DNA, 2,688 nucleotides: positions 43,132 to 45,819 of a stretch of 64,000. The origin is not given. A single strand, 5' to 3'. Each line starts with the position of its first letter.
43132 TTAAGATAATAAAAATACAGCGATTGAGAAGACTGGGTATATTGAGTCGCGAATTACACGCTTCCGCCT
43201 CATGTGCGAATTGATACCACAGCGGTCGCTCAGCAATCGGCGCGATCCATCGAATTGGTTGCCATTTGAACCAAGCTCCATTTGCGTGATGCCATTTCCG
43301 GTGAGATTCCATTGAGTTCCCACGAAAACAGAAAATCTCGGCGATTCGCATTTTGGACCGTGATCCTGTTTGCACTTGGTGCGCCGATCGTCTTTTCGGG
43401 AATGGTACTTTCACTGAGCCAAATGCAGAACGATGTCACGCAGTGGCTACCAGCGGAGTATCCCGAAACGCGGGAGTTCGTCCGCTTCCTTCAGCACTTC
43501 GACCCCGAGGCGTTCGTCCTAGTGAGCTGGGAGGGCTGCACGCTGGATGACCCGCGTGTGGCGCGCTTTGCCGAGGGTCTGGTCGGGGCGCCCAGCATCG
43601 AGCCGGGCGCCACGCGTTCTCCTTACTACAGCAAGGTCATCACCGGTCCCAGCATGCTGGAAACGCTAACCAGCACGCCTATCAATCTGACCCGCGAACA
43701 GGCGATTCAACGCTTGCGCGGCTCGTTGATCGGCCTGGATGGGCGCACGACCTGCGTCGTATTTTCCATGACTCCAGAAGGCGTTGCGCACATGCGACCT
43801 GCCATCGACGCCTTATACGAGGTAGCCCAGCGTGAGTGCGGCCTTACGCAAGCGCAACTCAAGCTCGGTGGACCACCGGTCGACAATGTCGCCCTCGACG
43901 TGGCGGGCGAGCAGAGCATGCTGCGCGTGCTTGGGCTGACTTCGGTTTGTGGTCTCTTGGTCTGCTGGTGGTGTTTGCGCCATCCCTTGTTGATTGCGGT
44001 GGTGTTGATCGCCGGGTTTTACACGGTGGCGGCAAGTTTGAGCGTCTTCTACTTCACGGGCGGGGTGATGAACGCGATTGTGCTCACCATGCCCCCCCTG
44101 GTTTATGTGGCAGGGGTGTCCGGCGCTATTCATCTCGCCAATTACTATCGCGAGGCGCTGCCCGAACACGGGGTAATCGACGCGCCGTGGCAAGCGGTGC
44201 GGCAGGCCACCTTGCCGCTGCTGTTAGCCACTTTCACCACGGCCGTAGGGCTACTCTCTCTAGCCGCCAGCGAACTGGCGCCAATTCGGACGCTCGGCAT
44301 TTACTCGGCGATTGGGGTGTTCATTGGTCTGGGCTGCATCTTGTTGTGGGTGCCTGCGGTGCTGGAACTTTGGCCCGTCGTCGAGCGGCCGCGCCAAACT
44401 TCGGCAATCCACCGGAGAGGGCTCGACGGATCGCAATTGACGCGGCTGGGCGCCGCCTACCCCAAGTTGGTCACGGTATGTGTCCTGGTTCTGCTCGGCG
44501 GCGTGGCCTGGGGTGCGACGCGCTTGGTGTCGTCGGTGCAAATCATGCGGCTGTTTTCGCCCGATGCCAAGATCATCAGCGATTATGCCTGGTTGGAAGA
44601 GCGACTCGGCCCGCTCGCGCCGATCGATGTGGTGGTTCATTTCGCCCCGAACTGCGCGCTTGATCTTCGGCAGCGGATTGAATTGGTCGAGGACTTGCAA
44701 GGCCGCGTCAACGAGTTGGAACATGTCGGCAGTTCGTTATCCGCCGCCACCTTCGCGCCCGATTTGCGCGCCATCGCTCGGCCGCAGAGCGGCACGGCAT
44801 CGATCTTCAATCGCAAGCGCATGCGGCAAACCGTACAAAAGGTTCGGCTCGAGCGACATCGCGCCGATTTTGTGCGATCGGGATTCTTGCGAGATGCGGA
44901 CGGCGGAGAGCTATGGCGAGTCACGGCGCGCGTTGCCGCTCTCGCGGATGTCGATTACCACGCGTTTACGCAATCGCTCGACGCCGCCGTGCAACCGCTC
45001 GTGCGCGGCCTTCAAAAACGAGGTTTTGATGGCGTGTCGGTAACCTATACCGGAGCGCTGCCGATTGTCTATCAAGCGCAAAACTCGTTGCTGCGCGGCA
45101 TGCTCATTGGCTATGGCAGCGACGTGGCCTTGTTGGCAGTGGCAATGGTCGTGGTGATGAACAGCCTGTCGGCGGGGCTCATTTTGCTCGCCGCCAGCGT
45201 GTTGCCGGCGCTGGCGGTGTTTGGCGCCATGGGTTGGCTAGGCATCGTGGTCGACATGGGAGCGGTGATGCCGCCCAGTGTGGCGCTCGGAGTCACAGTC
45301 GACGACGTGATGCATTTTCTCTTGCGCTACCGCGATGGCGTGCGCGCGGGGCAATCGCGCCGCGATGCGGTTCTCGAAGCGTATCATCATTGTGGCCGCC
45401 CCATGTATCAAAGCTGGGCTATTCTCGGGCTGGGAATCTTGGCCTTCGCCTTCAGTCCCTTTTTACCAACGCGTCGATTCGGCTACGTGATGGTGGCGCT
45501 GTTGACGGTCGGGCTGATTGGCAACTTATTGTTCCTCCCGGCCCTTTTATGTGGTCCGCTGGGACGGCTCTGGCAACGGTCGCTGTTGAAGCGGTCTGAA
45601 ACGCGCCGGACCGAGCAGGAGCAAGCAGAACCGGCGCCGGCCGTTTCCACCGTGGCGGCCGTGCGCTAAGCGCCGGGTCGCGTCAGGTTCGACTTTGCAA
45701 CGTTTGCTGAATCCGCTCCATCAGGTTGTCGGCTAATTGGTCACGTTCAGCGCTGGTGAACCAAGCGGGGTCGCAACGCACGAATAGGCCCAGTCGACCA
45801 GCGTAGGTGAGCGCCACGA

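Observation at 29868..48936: Self-contained lipid-type PKS locus: megasynthase + trans-ER + thioester reductase + MMPL exporter + PapA-like acyltransferase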

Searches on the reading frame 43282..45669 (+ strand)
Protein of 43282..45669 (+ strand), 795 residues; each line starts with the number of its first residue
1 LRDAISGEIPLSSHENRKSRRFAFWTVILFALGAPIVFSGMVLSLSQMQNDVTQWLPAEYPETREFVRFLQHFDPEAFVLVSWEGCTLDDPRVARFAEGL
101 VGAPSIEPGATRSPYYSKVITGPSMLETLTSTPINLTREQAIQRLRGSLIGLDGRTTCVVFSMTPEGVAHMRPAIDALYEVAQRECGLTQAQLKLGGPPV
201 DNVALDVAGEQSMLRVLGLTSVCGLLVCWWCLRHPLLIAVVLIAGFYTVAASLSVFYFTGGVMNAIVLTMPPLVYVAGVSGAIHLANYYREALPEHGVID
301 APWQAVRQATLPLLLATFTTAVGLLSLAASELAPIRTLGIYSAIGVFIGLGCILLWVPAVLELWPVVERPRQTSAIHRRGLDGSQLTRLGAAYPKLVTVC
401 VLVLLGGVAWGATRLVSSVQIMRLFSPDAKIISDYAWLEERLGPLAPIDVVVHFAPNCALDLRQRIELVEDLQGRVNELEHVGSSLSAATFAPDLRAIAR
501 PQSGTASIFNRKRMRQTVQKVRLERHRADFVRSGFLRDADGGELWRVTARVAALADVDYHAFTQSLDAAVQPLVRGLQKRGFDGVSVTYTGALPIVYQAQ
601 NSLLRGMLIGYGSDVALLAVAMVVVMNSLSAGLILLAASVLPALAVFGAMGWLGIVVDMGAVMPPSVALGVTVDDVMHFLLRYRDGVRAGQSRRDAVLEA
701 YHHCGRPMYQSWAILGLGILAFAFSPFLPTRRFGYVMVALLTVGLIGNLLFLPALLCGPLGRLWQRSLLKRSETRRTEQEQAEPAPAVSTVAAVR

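Call 3: search_protein_families(library=pfam, proteins=[window:43282-45669:+], max_evalue=0.01)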
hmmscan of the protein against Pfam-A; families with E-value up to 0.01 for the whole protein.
window:43282-45669:+ (795 aa): 3 families
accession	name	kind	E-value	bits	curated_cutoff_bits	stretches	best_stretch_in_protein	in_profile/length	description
PF03176.21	MMPL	-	7.3e-20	71.6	20.5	2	536-764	71-307/333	MMPL family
PF12349.14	Sterol-sensing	-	0.00087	19.6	22.3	1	238-361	9-133/153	Sterol-sensing domain of SREBP cleavage-activation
PF02460.24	Patched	-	0.0059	16.8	23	0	633-679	32-78/156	Patched SSD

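Call 6: search_protein_families(library=ncbifam, proteins=[window:43282-45669:+], max_evalue=0.01)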
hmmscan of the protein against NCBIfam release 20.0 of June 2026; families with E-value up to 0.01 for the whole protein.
window:43282-45669:+ (795 aa): 6 families
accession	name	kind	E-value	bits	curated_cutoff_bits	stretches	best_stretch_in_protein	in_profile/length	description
TIGR00921.1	2A067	subfamily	1.7e-36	125.6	351.9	2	583-773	170-358/733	hydrophobe/amphiphile efflux-3 (HAE3) family transporter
TIGR03480.1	HpnN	hypoth_equivalog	5.9e-25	87.4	751.85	2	210-438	268-492/862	hopanoid biosynthesis associated RND transporter like protein HpnN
TIGR00833.1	actII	subfamily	2.9e-19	68.9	874.7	2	582-757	150-330/910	MMPL family RND transporter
NF052374.1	HopndTporHpnN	equivalog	1.9e-10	39.5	1100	2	218-364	278-426/858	hopanoid transporter HpnN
TIGR00918.1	2A060602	subfamily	7.2e-08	30.6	1120.4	1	588-765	947-1125/1145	transmembrane receptor Patched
TIGR01129.1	secD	equivalog_domain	0.0007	18.9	244.4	1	615-704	256-345/397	protein translocase subunit SecD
